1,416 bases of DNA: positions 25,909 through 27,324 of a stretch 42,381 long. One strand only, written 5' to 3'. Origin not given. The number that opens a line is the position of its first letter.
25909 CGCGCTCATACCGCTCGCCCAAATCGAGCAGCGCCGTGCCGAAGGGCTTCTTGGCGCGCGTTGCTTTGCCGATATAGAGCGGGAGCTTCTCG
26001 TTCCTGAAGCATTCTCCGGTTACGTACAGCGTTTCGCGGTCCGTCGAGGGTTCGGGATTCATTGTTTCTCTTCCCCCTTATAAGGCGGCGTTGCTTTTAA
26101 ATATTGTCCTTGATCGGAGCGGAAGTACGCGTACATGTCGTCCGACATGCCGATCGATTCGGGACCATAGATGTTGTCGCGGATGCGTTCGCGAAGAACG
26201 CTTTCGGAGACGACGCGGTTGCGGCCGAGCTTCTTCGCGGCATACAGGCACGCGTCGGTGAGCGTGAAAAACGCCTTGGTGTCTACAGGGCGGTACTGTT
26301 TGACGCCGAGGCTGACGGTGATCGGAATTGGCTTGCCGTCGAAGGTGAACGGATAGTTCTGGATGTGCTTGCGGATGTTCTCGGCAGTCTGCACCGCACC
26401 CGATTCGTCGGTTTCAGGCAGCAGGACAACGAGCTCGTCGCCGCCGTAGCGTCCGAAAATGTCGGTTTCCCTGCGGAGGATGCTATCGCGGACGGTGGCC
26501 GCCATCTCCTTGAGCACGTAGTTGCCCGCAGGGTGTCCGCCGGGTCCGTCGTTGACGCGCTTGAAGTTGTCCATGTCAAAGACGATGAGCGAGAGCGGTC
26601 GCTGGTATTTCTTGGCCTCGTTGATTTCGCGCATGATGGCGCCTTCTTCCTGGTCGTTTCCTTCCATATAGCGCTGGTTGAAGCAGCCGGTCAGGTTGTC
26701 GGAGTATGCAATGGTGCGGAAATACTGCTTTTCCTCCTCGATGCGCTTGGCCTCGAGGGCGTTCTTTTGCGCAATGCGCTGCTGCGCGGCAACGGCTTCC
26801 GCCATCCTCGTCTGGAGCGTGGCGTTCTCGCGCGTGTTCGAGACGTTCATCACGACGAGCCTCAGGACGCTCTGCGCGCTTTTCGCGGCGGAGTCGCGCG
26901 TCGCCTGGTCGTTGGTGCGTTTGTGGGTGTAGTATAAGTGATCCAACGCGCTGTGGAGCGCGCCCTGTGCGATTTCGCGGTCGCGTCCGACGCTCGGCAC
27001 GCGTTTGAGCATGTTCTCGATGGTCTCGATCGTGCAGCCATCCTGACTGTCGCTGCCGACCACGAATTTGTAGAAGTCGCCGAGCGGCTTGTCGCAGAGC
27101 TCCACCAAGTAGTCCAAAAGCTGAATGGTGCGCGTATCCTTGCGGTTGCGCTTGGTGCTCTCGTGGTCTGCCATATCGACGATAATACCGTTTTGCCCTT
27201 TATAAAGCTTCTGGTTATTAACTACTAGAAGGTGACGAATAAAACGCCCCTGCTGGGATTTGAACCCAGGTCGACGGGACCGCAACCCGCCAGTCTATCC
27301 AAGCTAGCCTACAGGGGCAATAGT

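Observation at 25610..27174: GGDEF-family cyclase with variant active site in an archaeon, coupled to an unknown 150-aa protein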

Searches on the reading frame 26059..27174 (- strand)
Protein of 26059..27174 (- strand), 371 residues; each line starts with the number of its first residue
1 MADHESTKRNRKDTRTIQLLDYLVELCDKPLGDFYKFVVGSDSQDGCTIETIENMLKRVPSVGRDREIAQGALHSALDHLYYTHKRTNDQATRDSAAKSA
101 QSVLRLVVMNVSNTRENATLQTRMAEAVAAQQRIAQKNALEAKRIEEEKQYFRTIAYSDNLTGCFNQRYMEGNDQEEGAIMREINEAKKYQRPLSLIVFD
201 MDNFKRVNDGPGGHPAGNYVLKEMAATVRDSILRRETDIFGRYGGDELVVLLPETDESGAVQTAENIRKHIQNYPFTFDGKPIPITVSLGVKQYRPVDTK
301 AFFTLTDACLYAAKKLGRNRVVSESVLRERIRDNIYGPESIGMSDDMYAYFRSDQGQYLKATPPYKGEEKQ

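Call 5: search_protein_families(library=pfam, proteins=[window:26059-27174:-], max_evalue=0.01)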
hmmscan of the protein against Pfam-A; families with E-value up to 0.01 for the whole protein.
window:26059-27174:- (371 aa): 1 family
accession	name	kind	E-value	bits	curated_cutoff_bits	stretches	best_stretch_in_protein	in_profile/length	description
PF00990.26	GGDEF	-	8e-30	104.2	23.8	1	156-320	1-161/161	Diguanylate cyclase, GGDEF domain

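Call 6: search_solved_structures(query=window:26059-27174:-, max_evalue=0.001, show_alignments=5)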
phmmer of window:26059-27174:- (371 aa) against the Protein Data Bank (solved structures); distinct sequences matched with E-value up to 0.001: 47.
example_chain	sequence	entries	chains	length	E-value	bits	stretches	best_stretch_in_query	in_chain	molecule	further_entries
6hbz_A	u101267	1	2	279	2.9e-29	105.5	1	184-321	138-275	GGDEF domain protein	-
6d9m_A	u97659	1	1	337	4.6e-26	95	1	156-328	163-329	Fusion protein of Endolysin,Response receiver sensor diguanylate cyclase, GAF domain-conta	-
5euh_A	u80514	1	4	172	1.6e-24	90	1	158-324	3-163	Putative GGDEF domain membrane protein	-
5llw_B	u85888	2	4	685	4.3e-23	85.3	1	145-323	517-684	Diguanylate cyclase (GGDEF) domain-containing protein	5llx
3ign_A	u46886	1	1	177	4.5e-23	85.2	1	155-323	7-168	Diguanylate cyclase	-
6et7_A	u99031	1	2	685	6.3e-23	84.7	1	135-323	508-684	Diguanylate cyclase (GGDEF) domain-containing protein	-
1w25_A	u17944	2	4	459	6e-22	81.5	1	151-325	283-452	STALKED-CELL DIFFERENTIATION CONTROLLING PROTEIN | RESPONSE REGULATOR PLED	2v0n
2wb4_A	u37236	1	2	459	6.1e-22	81.5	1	151-325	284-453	DIGUANYLATE CYCLASE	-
9g86_A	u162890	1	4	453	8.4e-22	81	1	151-324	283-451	Response regulator PleD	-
9g85_A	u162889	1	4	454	8.4e-22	81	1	151-324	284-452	Response regulator PleD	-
4zve_A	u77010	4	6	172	1.5e-21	80.2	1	180-322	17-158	Diguanylate cyclase DosC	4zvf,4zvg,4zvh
3i5c_A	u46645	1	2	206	8.6e-21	77.7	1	144-321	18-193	Fusion of General control protein GCN4 and WSPR response regulator protein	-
3bre_A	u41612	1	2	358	1.3e-20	77.1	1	123-321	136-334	Probable two-component response regulator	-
6zxm_A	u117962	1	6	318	2.9e-20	76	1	141-323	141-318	Putative GGDEF/response regulator receiver domain protein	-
9t28_A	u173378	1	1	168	8.1e-20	74.5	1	158-321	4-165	diguanylate cyclase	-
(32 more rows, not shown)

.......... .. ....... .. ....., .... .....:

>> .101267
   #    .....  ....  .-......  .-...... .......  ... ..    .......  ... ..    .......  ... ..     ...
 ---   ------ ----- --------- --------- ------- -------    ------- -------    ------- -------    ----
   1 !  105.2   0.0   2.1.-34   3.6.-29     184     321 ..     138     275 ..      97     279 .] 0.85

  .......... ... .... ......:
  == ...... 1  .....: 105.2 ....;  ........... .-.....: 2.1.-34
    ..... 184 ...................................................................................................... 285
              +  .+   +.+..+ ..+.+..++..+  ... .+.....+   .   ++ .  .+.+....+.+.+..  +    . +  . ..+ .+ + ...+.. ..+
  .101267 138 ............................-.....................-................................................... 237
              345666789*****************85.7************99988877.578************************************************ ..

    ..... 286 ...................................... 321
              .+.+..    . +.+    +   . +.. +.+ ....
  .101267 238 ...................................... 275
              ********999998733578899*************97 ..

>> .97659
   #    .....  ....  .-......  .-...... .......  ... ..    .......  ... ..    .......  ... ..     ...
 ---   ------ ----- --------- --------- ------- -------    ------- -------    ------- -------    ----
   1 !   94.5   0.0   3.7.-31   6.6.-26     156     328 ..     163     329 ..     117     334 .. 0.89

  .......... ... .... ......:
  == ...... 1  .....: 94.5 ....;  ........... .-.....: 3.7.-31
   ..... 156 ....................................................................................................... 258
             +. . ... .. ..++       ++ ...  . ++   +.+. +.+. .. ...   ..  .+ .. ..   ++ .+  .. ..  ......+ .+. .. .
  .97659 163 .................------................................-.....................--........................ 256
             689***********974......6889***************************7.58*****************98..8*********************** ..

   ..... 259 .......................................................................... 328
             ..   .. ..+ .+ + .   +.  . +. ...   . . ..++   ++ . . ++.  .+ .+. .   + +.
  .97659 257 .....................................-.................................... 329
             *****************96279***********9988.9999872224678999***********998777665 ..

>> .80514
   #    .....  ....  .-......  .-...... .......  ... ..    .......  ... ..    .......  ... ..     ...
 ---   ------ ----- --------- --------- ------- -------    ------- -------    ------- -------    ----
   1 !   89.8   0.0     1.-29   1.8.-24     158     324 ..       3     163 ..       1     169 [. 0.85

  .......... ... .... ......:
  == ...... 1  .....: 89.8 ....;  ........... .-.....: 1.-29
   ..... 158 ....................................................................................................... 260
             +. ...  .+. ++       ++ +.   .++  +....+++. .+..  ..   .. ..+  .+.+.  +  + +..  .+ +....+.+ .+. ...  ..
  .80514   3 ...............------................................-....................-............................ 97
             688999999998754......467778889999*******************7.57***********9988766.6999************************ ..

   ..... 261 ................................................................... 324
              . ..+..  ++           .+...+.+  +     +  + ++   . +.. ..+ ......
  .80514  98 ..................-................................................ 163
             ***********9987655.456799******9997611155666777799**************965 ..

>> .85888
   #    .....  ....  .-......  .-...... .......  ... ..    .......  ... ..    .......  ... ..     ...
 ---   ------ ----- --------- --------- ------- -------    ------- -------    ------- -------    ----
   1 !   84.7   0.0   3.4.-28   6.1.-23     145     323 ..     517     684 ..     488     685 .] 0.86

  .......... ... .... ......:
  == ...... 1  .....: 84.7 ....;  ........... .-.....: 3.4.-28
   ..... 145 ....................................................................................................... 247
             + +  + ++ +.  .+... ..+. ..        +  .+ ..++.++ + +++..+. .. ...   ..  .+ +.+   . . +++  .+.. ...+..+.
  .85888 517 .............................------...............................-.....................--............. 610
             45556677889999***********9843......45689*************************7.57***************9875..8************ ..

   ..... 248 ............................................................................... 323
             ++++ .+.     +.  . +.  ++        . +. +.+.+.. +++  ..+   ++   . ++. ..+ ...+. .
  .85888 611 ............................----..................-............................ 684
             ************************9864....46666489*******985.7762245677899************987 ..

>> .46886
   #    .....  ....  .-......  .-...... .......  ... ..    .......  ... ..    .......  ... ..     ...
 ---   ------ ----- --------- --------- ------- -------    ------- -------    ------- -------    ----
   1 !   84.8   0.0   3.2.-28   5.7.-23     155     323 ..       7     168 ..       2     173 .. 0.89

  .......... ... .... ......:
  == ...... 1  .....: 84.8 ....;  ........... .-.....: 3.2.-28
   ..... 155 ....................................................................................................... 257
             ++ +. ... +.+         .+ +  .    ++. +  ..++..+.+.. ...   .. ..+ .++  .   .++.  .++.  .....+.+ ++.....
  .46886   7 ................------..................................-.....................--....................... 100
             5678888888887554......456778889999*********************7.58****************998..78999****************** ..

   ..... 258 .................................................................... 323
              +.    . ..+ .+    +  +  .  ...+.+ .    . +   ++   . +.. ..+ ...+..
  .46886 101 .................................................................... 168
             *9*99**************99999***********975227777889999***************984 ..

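Call 8: find_homologous_proteins(query=window:26059-27174:-, max_evalue=0.00001)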
Query window:26059-27174:- (371 aa): 1882 proteins with E <= 0.00001 among 5722 candidates; the best 120 are listed.
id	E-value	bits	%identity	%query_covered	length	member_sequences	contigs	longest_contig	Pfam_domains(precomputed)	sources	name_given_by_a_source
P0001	7.2e-246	833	100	100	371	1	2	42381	PF00990.27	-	-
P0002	4.2e-116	406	57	95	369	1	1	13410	PF00990.27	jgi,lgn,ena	-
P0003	4.0e-105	370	54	92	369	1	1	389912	PF00990.27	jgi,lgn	jgi:diguanylate cyclase (GGDEF)-like protein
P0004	1.6e-96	342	51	93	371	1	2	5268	PF00990.27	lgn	-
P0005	1.3e-62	230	40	95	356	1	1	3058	PF00990.27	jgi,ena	-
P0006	8.1e-35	139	46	49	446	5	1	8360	PF00990.27,PF20975.3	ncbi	-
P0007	3.1e-34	137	46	47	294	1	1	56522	PF00498.32,PF16697.11,PF00990.27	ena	-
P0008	6.0e-34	136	45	47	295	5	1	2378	PF00498.32,PF16697.11,PF00990.27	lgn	-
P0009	1.9e-33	134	45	47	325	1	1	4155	PF00498.32,PF16697.11,PF00990.27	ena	-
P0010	2.4e-33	134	47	47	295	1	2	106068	PF00498.32,PF16697.11,PF00990.27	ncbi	ncbi:MAG: GGDEF domain-containing protein [Sandaracinaceae bacterium]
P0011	3.0e-33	134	47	48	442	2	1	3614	PF00990.27,PF20975.3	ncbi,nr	ncbi:MAG: diguanylate cyclase [Candidatus Dadabacteria bacterium]|nr:MAG: diguanylate cyclase [Candi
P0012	7.1e-33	132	46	47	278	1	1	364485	PF00498.32,PF16697.11,PF00990.27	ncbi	-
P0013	7.5e-33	132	45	47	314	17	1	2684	PF00498.32,PF16697.11,PF00990.27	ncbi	-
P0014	8.4e-33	132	46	47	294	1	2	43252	PF00498.32,PF16697.11,PF00990.27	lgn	-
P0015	9.5e-33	132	46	47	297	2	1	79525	PF00498.32,PF16697.11,PF00990.27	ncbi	ncbi:MAG: diguanylate cyclase [Sandaracinaceae bacterium]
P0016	1.0e-32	132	42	52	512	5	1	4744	PF00990.27,PF00072.31,PF11849.15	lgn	-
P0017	1.1e-32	132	46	47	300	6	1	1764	PF00498.32,PF16697.11,PF00990.27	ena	-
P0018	1.2e-32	132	45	47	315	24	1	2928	PF00498.32,PF16697.11,PF00990.27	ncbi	-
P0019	1.5e-32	131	46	48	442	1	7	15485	PF00990.27,PF20975.3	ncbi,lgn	ncbi:GGDEF domain-containing protein [Deferrisoma sp.]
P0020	1.9e-32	131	46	47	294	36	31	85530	PF00498.32,PF16697.11,PF00990.27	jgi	jgi:diguanylate cyclase (GGDEF)-like protein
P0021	1.9e-32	131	46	47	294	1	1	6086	PF00498.32,PF16697.11,PF00990.27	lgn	-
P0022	2.0e-32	131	45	47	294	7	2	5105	PF00498.32,PF16697.11,PF00990.27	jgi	jgi:two-component system cell cycle response regulator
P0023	2.3e-32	131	47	48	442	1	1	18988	PF00990.27,PF20975.3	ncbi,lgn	ncbi:GGDEF domain-containing protein [Deferrisoma palaeochoriense]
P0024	2.6e-32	130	45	47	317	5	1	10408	PF00498.32,PF16697.11,PF00990.27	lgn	-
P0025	3.0e-32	130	46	47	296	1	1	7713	PF00498.32,PF16697.11,PF00990.27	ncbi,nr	ncbi:MAG: diguanylate cyclase [Myxococcales bacterium]|nr:diguanylate cyclase [Myxococcales bacteriu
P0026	3.0e-32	130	46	47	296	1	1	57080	PF00498.32,PF16697.11,PF00990.27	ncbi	ncbi:MAG: diguanylate cyclase [Sandaracinaceae bacterium]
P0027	3.3e-32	130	45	47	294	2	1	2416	PF00498.32,PF16697.11,PF00990.27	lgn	-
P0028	3.6e-32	130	44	48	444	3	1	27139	PF00990.27,PF20975.3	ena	-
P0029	3.6e-32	130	38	55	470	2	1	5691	PF00990.27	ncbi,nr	ncbi:MAG: GGDEF domain-containing protein, partial [Sulfurimonas sp.]|nr:GGDEF domain-containing pro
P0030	4.8e-32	130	46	47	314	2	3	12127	PF00498.32,PF16697.11,PF00990.27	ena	-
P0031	4.9e-32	130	46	47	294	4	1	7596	PF00498.32,PF16697.11,PF00990.27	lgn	-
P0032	5.0e-32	130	44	48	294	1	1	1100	PF00498.32,PF16697.11,PF00990.27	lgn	-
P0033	5.9e-32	129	34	62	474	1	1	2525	PF00990.27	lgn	-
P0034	6.0e-32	129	45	47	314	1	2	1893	PF00498.32,PF16697.11,PF00990.27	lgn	-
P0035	6.4e-32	129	38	67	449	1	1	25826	PF00990.27,PF20975.3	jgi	jgi:diguanylate cyclase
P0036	7.4e-32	129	44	47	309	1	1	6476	PF00498.32,PF16697.11,PF00990.27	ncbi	-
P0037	1.0e-31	128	47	47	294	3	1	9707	PF00498.32,PF16697.11,PF00990.27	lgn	-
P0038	1.1e-31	128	45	47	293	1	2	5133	PF00498.32,PF16697.11,PF00990.27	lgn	-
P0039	1.1e-31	128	45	47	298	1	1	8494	PF00498.32,PF16697.11,PF00990.27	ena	-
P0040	1.1e-31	128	34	62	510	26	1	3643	PF00990.27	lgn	-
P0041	1.2e-31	128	40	52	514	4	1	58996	PF00990.27,PF00072.31,PF11849.15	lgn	-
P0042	1.3e-31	128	44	47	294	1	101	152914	PF00498.32,PF16697.11,PF00990.27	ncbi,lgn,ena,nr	ncbi:MAG TPA: GGDEF domain-containing protein [Polyangiaceae bacterium LLY-WYZ-15_(1-7)]|nr:GGDEF do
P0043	1.4e-31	128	44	47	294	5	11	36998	PF00498.32,PF16697.11,PF00990.27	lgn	-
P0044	1.8e-31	128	45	47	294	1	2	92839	PF00498.32,PF16697.11,PF00990.27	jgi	-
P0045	2.1e-31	127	44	47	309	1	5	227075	PF00498.32,PF16697.11,PF00990.27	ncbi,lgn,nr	ncbi:MAG: GGDEF domain-containing protein [Myxococcales bacterium]|nr:GGDEF domain-containing protei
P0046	2.5e-31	127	35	62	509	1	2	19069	PF00990.27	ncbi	-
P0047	2.9e-31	127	45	47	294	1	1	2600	PF00498.32,PF16697.11,PF00990.27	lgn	-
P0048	3.0e-31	127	37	55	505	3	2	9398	PF00990.27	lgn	-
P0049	3.5e-31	127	44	45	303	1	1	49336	PF00498.32,PF16697.11,PF00990.27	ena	-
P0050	3.5e-31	127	44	47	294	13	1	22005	PF00498.32,PF16697.11,PF00990.27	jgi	-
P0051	4.1e-31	127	45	47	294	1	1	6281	PF00498.32,PF16697.11,PF00990.27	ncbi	-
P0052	4.4e-31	126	41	51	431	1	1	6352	PF00990.27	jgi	jgi:two-component system cell cycle response regulator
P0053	5.0e-31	126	45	47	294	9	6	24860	PF00498.32,PF16697.11,PF00990.27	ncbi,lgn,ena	-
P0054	5.0e-31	126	46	47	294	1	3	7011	PF00498.32,PF16697.11,PF00990.27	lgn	-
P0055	5.1e-31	126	37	55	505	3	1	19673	PF00990.27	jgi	-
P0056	5.2e-31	126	45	47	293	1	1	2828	PF00498.32,PF16697.11,PF00990.27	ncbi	-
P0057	6.1e-31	126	44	47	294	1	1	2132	PF00498.32,PF16697.11,PF00990.27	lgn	-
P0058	6.3e-31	126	43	47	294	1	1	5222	PF00498.32,PF16697.11,PF00990.27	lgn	-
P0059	7.7e-31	126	44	47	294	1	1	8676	PF00498.32,PF16697.11,PF00990.27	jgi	jgi:two-component system cell cycle response regulator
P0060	8.6e-31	125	44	47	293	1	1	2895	PF00498.32,PF16697.11,PF00990.27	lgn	-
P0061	8.6e-31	125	44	47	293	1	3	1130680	PF00498.32,PF16697.11,PF00990.27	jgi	jgi:diguanylate cyclase (GGDEF)-like protein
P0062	8.9e-31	125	32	45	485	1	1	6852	PF00990.27,PF17853.7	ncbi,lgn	-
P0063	1.1e-30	125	45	47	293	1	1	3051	PF00498.32,PF16697.11,PF00990.27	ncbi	-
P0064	1.2e-30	125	39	55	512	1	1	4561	PF00990.27,PF00072.31,PF11849.15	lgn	-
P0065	1.2e-30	125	42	47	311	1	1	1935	PF00498.32,PF16697.11,PF00990.27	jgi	-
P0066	1.5e-30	125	45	45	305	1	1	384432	PF00498.32,PF16697.11,PF00990.27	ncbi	-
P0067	1.5e-30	125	46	47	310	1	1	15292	PF00498.32,PF16697.11,PF00990.27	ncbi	-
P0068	1.5e-30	125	45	47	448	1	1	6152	PF00990.27,PF20975.3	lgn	-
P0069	1.6e-30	125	36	55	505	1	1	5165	PF00990.27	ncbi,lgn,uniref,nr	ncbi:diguanylate cyclase [Sulfurimonas sp.]|uniref:sensor domain-containing diguanylate cyclase n=1 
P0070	1.7e-30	124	39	55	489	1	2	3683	PF00990.27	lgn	-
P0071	2.0e-30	124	32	52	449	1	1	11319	PF00990.27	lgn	-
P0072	2.2e-30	124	38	55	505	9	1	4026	PF00990.27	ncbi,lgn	ncbi:MAG: diguanylate cyclase [Sulfurimonas sp.]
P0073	2.3e-30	124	38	55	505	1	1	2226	PF00990.27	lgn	-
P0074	2.3e-30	124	38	55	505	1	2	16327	PF00990.27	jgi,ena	-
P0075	2.3e-30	124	38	55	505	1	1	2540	PF00990.27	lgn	-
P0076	2.3e-30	124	38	55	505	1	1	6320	PF00990.27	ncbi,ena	-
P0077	3.5e-30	123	44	47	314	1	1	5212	PF08448.17,PF00990.27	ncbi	-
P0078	3.6e-30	123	34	63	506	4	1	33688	PF00990.27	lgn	-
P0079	3.8e-30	123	42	49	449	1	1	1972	PF00990.27,PF20975.3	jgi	-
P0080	4.3e-30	123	37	55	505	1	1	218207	PF00990.27,PF17203.11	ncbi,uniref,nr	ncbi:diguanylate cyclase [Sulfurimonas crateris]|uniref:diguanylate cyclase n=1 Tax=Sulfurimonas cra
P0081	5.0e-30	123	44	47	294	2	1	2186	PF00498.32,PF16697.11,PF00990.27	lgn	-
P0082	5.9e-30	123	34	45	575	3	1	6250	PF08447.19,PF13426.14,PF13188.14,PF00989.32,PF00990.27,PF17853.7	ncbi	-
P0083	6.8e-30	122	42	47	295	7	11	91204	PF00498.32,PF16697.11,PF00990.27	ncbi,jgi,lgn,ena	jgi:two-component system cell cycle response regulator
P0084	7.0e-30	122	36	56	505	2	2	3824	PF00990.27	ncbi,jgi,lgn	-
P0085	7.1e-30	122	45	47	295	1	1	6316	PF00498.32,PF16697.11,PF00990.27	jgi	-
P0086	9.8e-30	122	43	48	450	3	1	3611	PF00990.27,PF20975.3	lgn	-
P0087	1.2e-29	122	43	47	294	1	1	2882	PF00498.32,PF16697.11,PF00990.27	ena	-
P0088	1.3e-29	122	43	47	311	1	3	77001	PF00498.32,PF16697.11,PF00990.27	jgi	jgi:two-component system cell cycle response regulator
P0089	1.3e-29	122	38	57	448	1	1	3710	PF22335.2,PF00990.27,PF20975.3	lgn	-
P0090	1.4e-29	121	44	47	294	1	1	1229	PF00498.32,PF16697.11,PF00990.27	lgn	-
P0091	1.5e-29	121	45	45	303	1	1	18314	PF00498.32,PF16697.11,PF00990.27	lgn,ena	-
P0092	1.5e-29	121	44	47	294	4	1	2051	PF00498.32,PF16697.11,PF00990.27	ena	-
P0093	1.7e-29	121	43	48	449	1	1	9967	PF00990.27,PF20975.3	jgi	-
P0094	1.8e-29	121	45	47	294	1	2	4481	PF00498.32,PF16697.11,PF00990.27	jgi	jgi:two-component system, cell cycle response regulator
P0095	2.5e-29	121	42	47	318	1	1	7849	PF00498.32,PF16697.11,PF00990.27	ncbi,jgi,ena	jgi:diguanylate cyclase (GGDEF)-like protein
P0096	2.8e-29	120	42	48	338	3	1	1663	PF13426.14,PF08448.17,PF00989.32,PF00990.27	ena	-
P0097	2.8e-29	120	43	47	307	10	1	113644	PF00498.32,PF16697.11,PF00990.27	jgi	jgi:diguanylate cyclase (GGDEF)-like protein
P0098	3.4e-29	120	44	49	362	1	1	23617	PF13426.14,PF13188.14,PF12860.14,PF08448.17,PF00989.32,PF00990.27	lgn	-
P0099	3.9e-29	120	43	47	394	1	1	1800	PF00498.32,PF16697.11,PF00990.27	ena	-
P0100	4.0e-29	120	43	47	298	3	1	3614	PF00498.32,PF16697.11,PF00990.27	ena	-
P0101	4.2e-29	120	42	47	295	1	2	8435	PF00498.32,PF16697.11,PF00990.27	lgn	-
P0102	5.9e-29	119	43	45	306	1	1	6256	PF00498.32,PF16697.11,PF00990.27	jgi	jgi:diguanylate cyclase (GGDEF)-like protein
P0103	1.2e-28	118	36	58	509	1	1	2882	PF00990.27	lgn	-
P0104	1.2e-28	118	38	56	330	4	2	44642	PF08448.17,PF00989.32,PF00990.27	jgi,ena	-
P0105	1.3e-28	118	44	47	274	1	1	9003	PF00498.32,PF16697.11,PF00990.27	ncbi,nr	ncbi:MAG: diguanylate cyclase [Deltaproteobacteria bacterium]|nr:diguanylate cyclase [Deltaproteobac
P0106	1.3e-28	118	46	44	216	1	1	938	PF00990.27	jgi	jgi:diguanylate cyclase (GGDEF)-like protein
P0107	1.4e-28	118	38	54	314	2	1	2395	PF08448.17,PF00990.27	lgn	-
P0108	1.6e-28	118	38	58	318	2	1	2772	PF00990.27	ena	-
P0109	1.6e-28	118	44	47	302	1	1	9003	PF00498.32,PF16697.11,PF00990.27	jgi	-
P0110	2.1e-28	118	41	50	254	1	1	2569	PF00990.27,PF00072.31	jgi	jgi:diguanylate cyclase (GGDEF)-like protein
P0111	2.2e-28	118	40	49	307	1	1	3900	PF08448.17,PF00990.27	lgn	-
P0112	2.3e-28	117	40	51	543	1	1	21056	PF02743.25,PF00990.27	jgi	jgi:diguanylate cyclase (GGDEF)-like protein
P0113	2.4e-28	117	40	49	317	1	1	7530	PF08448.17,PF00990.27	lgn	-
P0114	3.0e-28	117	36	56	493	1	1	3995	PF22335.2,PF00990.27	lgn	-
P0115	3.2e-28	117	43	46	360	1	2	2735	PF00990.27,PF04340.19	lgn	-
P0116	3.2e-28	117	44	47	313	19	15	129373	PF00498.32,PF16697.11,PF00990.27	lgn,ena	-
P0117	4.2e-28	117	39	49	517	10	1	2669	PF08668.19,PF00990.27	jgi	-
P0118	4.3e-28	117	40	55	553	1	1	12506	PF00990.27,PF07796.17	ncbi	-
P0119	4.4e-28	117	34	62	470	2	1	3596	PF00990.27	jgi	jgi:diguanylate cyclase (GGDEF)-like protein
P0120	4.7e-28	116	41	47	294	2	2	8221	PF00498.32,PF16697.11,PF00990.27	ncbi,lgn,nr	ncbi:MAG: diguanylate cyclase [Myxococcales bacterium]|nr:diguanylate cyclase [Myxococcales bacteriu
